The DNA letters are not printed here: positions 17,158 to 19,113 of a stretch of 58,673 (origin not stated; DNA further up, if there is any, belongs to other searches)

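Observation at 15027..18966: Tandem paralogs with different localisation: lipoprotein B and signal-peptide-less copy B'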

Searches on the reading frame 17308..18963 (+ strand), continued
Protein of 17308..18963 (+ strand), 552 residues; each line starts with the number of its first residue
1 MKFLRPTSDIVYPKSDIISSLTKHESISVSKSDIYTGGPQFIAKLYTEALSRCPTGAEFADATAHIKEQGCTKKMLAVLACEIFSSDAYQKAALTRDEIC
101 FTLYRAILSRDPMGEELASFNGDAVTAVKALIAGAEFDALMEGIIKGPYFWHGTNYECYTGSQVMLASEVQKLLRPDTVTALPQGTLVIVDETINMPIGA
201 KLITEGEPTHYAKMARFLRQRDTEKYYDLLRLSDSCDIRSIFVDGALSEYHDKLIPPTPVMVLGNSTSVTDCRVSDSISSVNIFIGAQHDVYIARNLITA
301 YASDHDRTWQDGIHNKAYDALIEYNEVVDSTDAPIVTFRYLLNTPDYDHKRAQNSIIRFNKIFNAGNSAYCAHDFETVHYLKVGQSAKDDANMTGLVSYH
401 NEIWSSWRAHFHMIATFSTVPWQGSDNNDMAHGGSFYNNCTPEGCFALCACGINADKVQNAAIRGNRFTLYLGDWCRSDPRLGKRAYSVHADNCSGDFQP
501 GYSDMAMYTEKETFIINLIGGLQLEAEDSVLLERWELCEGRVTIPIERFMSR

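Call 38: find_encoding_contigs(protein=P0007, flank=10000, max_places=3)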
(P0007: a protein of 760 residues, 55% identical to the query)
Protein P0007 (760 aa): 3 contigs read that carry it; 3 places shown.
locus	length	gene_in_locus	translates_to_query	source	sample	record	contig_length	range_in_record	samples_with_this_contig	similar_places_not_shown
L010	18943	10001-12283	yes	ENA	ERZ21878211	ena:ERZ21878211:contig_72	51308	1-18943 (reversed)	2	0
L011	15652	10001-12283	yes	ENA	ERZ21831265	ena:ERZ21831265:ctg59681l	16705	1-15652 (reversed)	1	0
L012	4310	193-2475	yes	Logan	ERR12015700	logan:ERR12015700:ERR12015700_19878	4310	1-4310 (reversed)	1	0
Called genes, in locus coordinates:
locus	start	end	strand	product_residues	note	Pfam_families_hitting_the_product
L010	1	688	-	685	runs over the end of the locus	PF00122:E1-E2_ATPase, PF00702:Hydrolase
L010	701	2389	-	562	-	PF03814:KdpA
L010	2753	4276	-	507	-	PF00251:Glyco_hydro_32N, PF04616:Glyco_hydro_43 (faint)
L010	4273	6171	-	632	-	PF07944:Beta-AFase-like_GH127_cat, PF20736:Glyco_hydro127M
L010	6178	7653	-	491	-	-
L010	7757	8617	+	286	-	PF10114:PocR, PF12833:HTH_18, PF00165:HTH_AraC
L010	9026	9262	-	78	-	-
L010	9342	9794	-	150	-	PF20935:DUF6847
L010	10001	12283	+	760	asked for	-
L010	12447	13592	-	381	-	PF13793:Pribosyltran_N, PF00156:Pribosyltran, PF14572:Pribosyl_synth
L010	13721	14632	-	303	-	-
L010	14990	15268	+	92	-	-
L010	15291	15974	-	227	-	PF00953:Glycos_transf_4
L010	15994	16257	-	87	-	-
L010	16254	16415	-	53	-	-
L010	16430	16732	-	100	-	PF01261:AP_endonuc_2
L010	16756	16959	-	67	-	PF00160:Pro_isomerase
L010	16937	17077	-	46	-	-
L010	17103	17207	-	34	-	-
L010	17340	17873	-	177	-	PF14323:GxGYxYP_C (weak)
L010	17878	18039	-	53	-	PF14323:GxGYxYP_C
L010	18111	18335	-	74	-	-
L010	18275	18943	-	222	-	?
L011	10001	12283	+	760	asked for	-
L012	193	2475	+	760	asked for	-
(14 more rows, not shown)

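Call 43: find_related_loci(query=A1, collection=genome_contigs, flank=6000)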
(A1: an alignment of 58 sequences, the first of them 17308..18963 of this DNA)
Query A1 (552 aa) in genome_contigs; peptide patterns used: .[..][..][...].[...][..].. (x = any residue, [..] = any of these).
116 stretches matched a pattern; 60 encode a relative of the query (tblastn E <= 1e-3); 59 distinct loci.
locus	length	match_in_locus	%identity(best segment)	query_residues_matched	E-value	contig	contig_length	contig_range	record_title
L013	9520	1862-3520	46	4-551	6e-155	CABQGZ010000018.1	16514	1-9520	MAG TPA_asm: uncultured Lachnospiraceae bacterium isolate MGYG-HGUT-00574 genome assembly, contig: GUT_GENOME017737_18,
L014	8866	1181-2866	41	4-552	6e-132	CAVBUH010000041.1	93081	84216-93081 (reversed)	Selenomonadaceae bacterium isolate SID5428-1_cleanbin_000005 genome assembly, contig: Spades_SID5428-1_contig_132, whole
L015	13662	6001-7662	41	3-551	1e-127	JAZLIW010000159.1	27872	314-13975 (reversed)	MAG: Eubacteriales bacterium isolate T1900044969_TA20190031.MAGScoT_cleanbin_000043 SGB_4027_k141_225725, whole genome s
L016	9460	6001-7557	42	27-541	5e-126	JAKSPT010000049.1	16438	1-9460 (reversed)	MAG: Lachnospiraceae bacterium isolate Horse_feces210 MAG210_49, whole genome shotgun sequence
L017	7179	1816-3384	37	11-550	1e-102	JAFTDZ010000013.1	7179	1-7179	MAG: Clostridia bacterium isolate RGIG3732 Goat_Rumen.Co__c135062, whole genome shotgun sequence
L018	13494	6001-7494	36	24-520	2e-96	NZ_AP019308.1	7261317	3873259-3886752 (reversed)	Paenibacillus baekrokdamisoli strain KCTC 33723 chromosome, complete genome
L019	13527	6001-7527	35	25-534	3e-93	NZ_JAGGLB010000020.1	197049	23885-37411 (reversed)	Paenibacillus eucommiae strain DSM 26048 Ga0454136_20, whole genome shotgun sequence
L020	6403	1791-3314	32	12-516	1e-84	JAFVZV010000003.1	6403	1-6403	MAG: Clostridia bacterium isolate RGIG5545 Sheep_Colon.Co__c17227, whole genome shotgun sequence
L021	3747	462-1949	33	25-516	9e-85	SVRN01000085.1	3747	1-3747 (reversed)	MAG: Oscillospiraceae bacterium isolate SIG644 NODE_330747_length_3747_cov_12.446409, whole genome shotgun sequence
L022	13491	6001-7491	33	25-545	3e-83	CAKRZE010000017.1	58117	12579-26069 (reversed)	MAG: uncultured Eubacteriales bacterium isolate REFINED_METABAT215_TOP10_CONTIGS_1500_ASSEMBLY_K77_MERGED__Hadza_MoBio_h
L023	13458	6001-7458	32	25-508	1e-68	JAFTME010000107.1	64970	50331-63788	MAG: Clostridia bacterium isolate RGIG3945 Roe_deer_Cecum-3__c419696, whole genome shotgun sequence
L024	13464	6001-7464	32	24-515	1e-67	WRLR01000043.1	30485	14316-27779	MAG: Oscillospiraceae bacterium isolate Th196P3bin33 Ga0099364_10002320, whole genome shotgun sequence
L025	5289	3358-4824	31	23-515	6e-64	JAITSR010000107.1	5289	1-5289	MAG: Clostridiales bacterium isolate Rs511_bin13 k119_3194331, whole genome shotgun sequence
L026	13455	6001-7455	30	40-507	3e-45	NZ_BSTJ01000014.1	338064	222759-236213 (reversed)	Actinoallomurus iriomotensis strain NBRC 103681 sequence14, whole genome shotgun sequence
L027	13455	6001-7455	30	40-507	1e-43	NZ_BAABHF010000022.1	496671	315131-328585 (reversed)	Actinoallomurus oryzae strain JCM 17933 sequence022, whole genome shotgun sequence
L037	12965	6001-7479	36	26-516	9e-96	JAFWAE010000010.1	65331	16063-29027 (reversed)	MAG: Clostridia bacterium isolate RGIG5554 Sheep_Colon.Co__c882287, whole genome shotgun sequence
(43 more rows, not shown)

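Call 51: search_protein_families(library=pfam, proteins=[L024:11-1390:+, L024:2030-3004:+, L024:3040-3981:+, L024:4148-5932:+, L024:7783-8697:-, L024:8766-9644:-, L024:9812-10792:+, L024:11495-13120:-], max_evalue=0.0001)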
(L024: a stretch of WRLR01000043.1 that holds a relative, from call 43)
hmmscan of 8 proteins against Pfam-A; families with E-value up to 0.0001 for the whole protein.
L024:11-1390:+ (459 aa): 1 family
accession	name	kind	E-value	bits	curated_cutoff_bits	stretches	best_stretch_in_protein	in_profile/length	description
PF01547.30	SBP_bac_1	-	6.2e-11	43.3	26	1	8-303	38-305/307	Bacterial extracellular solute-binding protein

L024:2030-3004:+ (324 aa): 1 family
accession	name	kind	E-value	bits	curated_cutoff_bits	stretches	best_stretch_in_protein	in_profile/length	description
PF00528.27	BPD_transp_1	-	1.4e-13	51.5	26.4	1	113-314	3-174/184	Binding-protein-dependent transport system inner membrane component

L024:3040-3981:+ (313 aa): 1 family
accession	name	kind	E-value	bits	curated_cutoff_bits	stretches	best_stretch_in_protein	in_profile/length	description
PF00528.27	BPD_transp_1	-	7.8e-10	39.2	26.4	1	135-306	33-182/184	Binding-protein-dependent transport system inner membrane component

L024:4148-5932:+ (594 aa): 0 families

L024:7783-8697:- (304 aa): 1 family
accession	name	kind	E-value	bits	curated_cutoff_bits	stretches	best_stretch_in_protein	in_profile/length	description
PF17853.6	GGDEF_2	-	2.2e-06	28.4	24.5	1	181-285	17-114/116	GGDEF-like domain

L024:8766-9644:- (292 aa): 0 families

L024:9812-10792:+ (326 aa): 1 family
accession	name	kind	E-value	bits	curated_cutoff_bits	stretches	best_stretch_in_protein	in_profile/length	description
PF01636.29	APH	-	5.2e-10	39.9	23.2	1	37-244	12-215/239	Phosphotransferase enzyme family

L024:11495-13120:- (541 aa): 2 families
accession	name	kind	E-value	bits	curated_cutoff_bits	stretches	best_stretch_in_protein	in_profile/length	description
PF08281.18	Sigma70_r4_2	-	6.2e-09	35.8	25.7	1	111-161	3-53/54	Sigma-70, region 4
PF04542.20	Sigma70_r2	-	5e-07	29.9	24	1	15-74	6-67/71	Sigma-70 region 2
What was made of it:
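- On Extracellular/intracellular glycanase paralog pair with oligosaccharide import: The feature is met in the relative L024 (call 51).
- The L024 signal-less copy is the last gene after SBP_bac_1, two BPD_transp_1 permeases and an SBP-like lipoprotein (call 51).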

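Call 52: search_protein_families(library=pfam, proteins=[L018:49-768:+, L018:826-1701:+, L018:1731-2762:+, L018:2844-4430:+, L018:7564-10167:+, L018:10187-11251:+, L018:11255-13312:+], max_evalue=0.0001)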
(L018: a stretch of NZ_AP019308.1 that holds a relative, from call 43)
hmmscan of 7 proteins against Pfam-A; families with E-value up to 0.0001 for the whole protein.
L018:49-768:+ (239 aa): 1 family
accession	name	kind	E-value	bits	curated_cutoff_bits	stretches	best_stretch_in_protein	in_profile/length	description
PF01547.30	SBP_bac_1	-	3.9e-06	27.5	26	1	45-144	199-307/307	Bacterial extracellular solute-binding protein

L018:826-1701:+ (291 aa): 8 families
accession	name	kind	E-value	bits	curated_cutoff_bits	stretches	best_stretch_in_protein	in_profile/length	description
PF01370.27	Epimerase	-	7.3e-28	98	20.9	1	7-178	1-172/240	NAD dependent epimerase/dehydratase family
PF16363.11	GDP_Man_Dehyd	-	6.7e-17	62.4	27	1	9-176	2-181/332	GDP-mannose 4,6 dehydratase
PF13460.12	NAD_binding_10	-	8.2e-11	42.5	27.2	1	11-133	1-121/184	NAD(P)H-binding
PF01073.25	3Beta_HSD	-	1.4e-07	31.3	22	1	8-161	1-160/280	3-beta hydroxysteroid dehydrogenase/isomerase family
PF04321.23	RmlD_sub_bind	-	1.2e-06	28.2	27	1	6-182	2-155/287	RmlD substrate binding domain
PF02719.21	Polysacc_synt_2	-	3e-06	27.1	20.2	1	7-119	1-131/293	Polysaccharide biosynthesis protein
PF05368.20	NmrA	-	4.7e-06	26.8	27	1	6-77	4-78/298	NmrA-like family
PF07993.18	NAD_binding_4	-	7.1e-05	22.5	20.1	0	64-181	84-210/258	Male sterility protein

L018:1731-2762:+ (343 aa): 2 families
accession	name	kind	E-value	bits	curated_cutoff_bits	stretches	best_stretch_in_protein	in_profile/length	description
PF03786.19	UxuA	-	2.3e-54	185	23.7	1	12-341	7-349/352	D-mannonate dehydratase (UxuA)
PF01261.30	AP_endonuc_2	-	1.4e-11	45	31.1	1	168-309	93-225/249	Xylose isomerase-like TIM barrel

L018:2844-4430:+ (529 aa): 0 families

L018:7564-10167:+ (867 aa): 0 families

L018:10187-11251:+ (354 aa): 1 family
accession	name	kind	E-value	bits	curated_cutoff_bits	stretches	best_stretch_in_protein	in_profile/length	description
PF14486.12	DUF4432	-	5.2e-80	268.9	32.5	1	41-351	4-304/304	Domain of unknown function (DUF4432)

L018:11255-13312:+ (685 aa): 0 families
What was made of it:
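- The contexts of other signal-less copies are catabolic: an ABC importer, and UxuA (calls 51, 52).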

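Call 53: search_protein_families(library=pfam, proteins=[L037:311-1528:+, L037:1662-3137:+, L037:3189-3782:+, L037:7530-8798:+, L037:8073-8924:-, L037:8924-9592:-, L037:9540-10337:-, L037:10424-11119:-, L037:11558-12400:+], max_evalue=0.0001)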
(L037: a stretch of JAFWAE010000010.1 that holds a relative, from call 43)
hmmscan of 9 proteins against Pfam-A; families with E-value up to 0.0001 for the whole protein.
L037:311-1528:+ (405 aa): 1 family
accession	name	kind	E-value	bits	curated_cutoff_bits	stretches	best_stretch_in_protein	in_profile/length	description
PF01208.23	URO-D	-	7.9e-26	91.3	23.9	1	193-383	162-346/346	Uroporphyrinogen decarboxylase (URO-D)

L037:1662-3137:+ (491 aa): 3 families
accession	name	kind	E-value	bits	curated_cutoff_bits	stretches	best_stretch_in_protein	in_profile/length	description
PF13616.12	Rotamase_3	-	6.4e-18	65.8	22.5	1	333-443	10-110/116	PPIC-type PPIASE domain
PF00639.27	Rotamase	-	5e-14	53.5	21.7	1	343-446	1-96/97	PPIC-type PPIASE domain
PF13624.11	SurA_N_3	-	1.4e-05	25.4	27.2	1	16-190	12-160/162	SurA-like N-terminal domain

L037:3189-3782:+ (197 aa): 1 family
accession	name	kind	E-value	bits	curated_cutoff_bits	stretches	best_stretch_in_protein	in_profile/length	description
PF01741.23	MscL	-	4e-42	143.9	27.4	1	45-194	1-123/123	Large-conductance mechanosensitive channel, MscL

L037:7530-8798:+ (422 aa): 2 families
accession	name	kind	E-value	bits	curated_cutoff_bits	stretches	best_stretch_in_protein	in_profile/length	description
PF01276.26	OKR_DC_1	-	7e-26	91.4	27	2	136-283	171-324/417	Orn/Lys/Arg decarboxylase, major domain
PF03711.20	OKR_DC_1_C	-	1.5e-11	45.1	24.2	1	365-409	56-100/132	Orn/Lys/Arg decarboxylase, C-terminal domain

L037:8073-8924:- (283 aa): 0 families

L037:8924-9592:- (222 aa): 0 families

L037:9540-10337:- (265 aa): 0 families

L037:10424-11119:- (231 aa): 0 families

L037:11558-12400:+ (280 aa): 2 families
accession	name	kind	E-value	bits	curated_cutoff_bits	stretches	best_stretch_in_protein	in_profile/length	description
PF08282.18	Hydrolase_3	-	4.5e-38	131.9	20.9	1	9-272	2-255/255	haloacid dehalogenase-like hydrolase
PF05116.19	S6PP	-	7.2e-05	22.9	20.3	0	6-71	3-68/247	Sucrose-6F-phosphate phosphohydrolase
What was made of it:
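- The L037 pair is flanked by unrelated genes (call 53).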

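Call 64: fold_search(model_id=the predicted structure, library=pdb)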
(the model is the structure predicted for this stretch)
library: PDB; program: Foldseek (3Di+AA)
matches with E <= 10: 331; with E <= 0.001: 32
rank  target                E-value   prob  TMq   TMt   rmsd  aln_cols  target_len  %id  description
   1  6f7k_B                8.6e-06  1.00  0.30  0.30  13.7       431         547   13  Crystal structure of Dettilon tailspike protein (gp208) (released 2018-12-19)
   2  7b8b_A                2.8e-05  1.00  0.36  0.51   7.9       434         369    9  ADPG2 - ENDOPOLYGALACTURONASE FROM ARABIDOPSIS THALIANA (released 2022-06-22)
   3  6kve                  6.3e-05  1.00  0.35  0.54   8.1       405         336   10  Crystal structure of a GH28 endo-polygalacturonase from Talaromyces leycettanus JCM 12802 (released 2020-09-09)
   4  6kvh                  8.9e-05  1.00  0.33  0.50   9.2       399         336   10  The mutant crystal structure of endo-polygalacturonase (T284A) from Talaromyces leycettanus JCM 12802 (released 2020-09-09)
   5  6gvr_A                1.2e-04  1.00  0.31  0.29  11.6       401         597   11  TAILSPIKE PROTEIN MUTANT E372Q (DELTA N471/S472) OF E. COLI BACTERIOPHAGE HK620 IN COMPLEX WITH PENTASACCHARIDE (released 2018-07-11)
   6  4xlh                  1.4e-04  0.82  0.19  0.17  19.7       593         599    8  Tailspike protein double mutant D339A/E372A of E. coli bacteriophage HK620 (released 2016-01-20)
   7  4xn0                  1.5e-04  0.84  0.19  0.18  19.9       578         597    8  Tailspike protein mutant E372A of E. coli bacteriophage HK620 (released 2016-01-27)
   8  8ikx_A                1.7e-04  1.00  0.34  0.47   6.4       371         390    9  An Arabidopsis polygalacturonase PGLR (released 2024-02-07)
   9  7b8b_B                2.3e-04  1.00  0.36  0.52   9.3       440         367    7  ADPG2 - ENDOPOLYGALACTURONASE FROM ARABIDOPSIS THALIANA (released 2022-06-22)
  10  2x6x_A                2.5e-04  0.94  0.21  0.20  19.0       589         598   10  Tailspike protein mutant D339N of E.coli bacteriophage HK620 in complex with hexasaccharide (released 2011-03-02)
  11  6gvp_A                2.6e-04  1.00  0.28  0.26  12.2       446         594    9  TAILSPIKE PROTEIN MUTANT E372Q (DELTA N471/S472) OF E. COLI BACTERIOPHAGE HK620 IN COMPLEX WITH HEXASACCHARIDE (released 2018-07-11)
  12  7e56                  2.7e-04  1.00  0.33  0.51   9.3       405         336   10  The mutant crystal structure of endo-polygalacturonase (T316C/G344C) from Talaromyces leycettanus JCM 12802 (released 2021-08-25)
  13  2vji                  3.5e-04  0.99  0.27  0.25  18.6       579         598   10  Tailspike protein of E.coli bacteriophage HK620 (released 2008-07-01)
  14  4xop_A                3.7e-04  1.00  0.30  0.28  12.0       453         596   11  Tailspike protein double mutant D339N/E372Q of E. coli bacteriophage HK620 in complex with hexasaccharide (released 2016-01-27)
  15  4xm3_A                4.1e-04  0.85  0.21  0.20  18.7       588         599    8  Tailspike protein mutant E372A of E. coli bacteriophage HK620 in complex with pentasaccharide (released 2016-01-27)
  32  6kfn                  9.7e-04  1.00  0.25  0.42  11.0       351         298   12  Crystal structure of alginate lyase from Paenibacillus sp. str. FPU-7 (released 2019-10-30)
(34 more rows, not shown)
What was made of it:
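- On Right-handed parallel beta-helix (pectin-lyase-like) carbohydrate-active fold: Foldseek agrees (call 64).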

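Call 71: search_protein_families(library=pfam, proteins=[L025:5-1114:+, L025:1327-3255:+, L019:54-656:+, L019:5041-5829:+, L019:7843-8712:-, L019:8892-9764:-, L019:10011-10841:-, L019:2157-3300:+], max_evalue=0.0001)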
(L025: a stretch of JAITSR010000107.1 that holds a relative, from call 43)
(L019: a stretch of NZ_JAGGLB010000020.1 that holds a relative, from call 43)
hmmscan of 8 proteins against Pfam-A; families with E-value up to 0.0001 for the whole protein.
L025:5-1114:+ (369 aa): 0 families

L025:1327-3255:+ (642 aa): 2 families
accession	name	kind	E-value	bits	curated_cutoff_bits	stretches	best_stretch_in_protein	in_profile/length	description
PF01373.23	Glyco_hydro_14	-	8.3e-12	45.2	27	1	41-264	22-264/402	Glycosyl hydrolase family 14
PF02449.21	Glyco_hydro_42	-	2.5e-07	30.8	21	1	41-275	16-239/376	Beta-galactosidase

L019:54-656:+ (200 aa): 1 family
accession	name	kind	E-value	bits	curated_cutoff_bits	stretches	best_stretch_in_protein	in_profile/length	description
PF00188.32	CAP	-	1.1e-06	29.9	21.1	1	50-181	2-104/117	Cysteine-rich secretory protein family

L019:5041-5829:+ (262 aa): 1 family
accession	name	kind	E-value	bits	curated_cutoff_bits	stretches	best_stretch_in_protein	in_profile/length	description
PF05721.19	PhyH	-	5.4e-11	43.6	22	1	99-198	104-212/213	Phytanoyl-CoA dioxygenase (PhyH)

L019:7843-8712:- (289 aa): 3 families
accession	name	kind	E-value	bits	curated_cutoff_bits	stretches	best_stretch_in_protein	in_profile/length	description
PF12833.13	HTH_18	-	1.1e-21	77.3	33.6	1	206-284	1-79/80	Helix-turn-helix domain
PF00165.29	HTH_AraC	-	1.2e-10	41.7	26.6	0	248-284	7-42/42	Bacterial regulatory helix-turn-helix proteins, AraC family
PF02311.25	AraC_binding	-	4.9e-05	23.5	21.1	1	48-125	18-94/135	AraC-like ligand binding domain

L019:8892-9764:- (290 aa): 3 families
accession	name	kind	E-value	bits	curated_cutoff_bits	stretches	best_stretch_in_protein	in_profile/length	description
PF12833.13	HTH_18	-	3.3e-22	79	33.6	1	207-285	1-79/80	Helix-turn-helix domain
PF00165.29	HTH_AraC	-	9.5e-12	45.2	26.6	1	250-285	8-42/42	Bacterial regulatory helix-turn-helix proteins, AraC family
PF02311.25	AraC_binding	-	4.5e-07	30.1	21.1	1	56-155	25-125/135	AraC-like ligand binding domain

L019:10011-10841:- (276 aa): 4 families
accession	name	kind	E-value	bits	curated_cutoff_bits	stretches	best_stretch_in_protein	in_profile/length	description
PF12833.13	HTH_18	-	3.8e-20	72.4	33.6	1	193-270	2-79/80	Helix-turn-helix domain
PF00165.29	HTH_AraC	-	4.5e-19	68.5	26.6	2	179-219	1-41/42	Bacterial regulatory helix-turn-helix proteins, AraC family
PF07883.17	Cupin_2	-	9.2e-08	32.1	27.2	1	27-74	11-57/70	Cupin domain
PF02311.25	AraC_binding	-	9.6e-08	32.3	21.1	1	16-104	5-93/135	AraC-like ligand binding domain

L019:2157-3300:+ (381 aa): 0 families
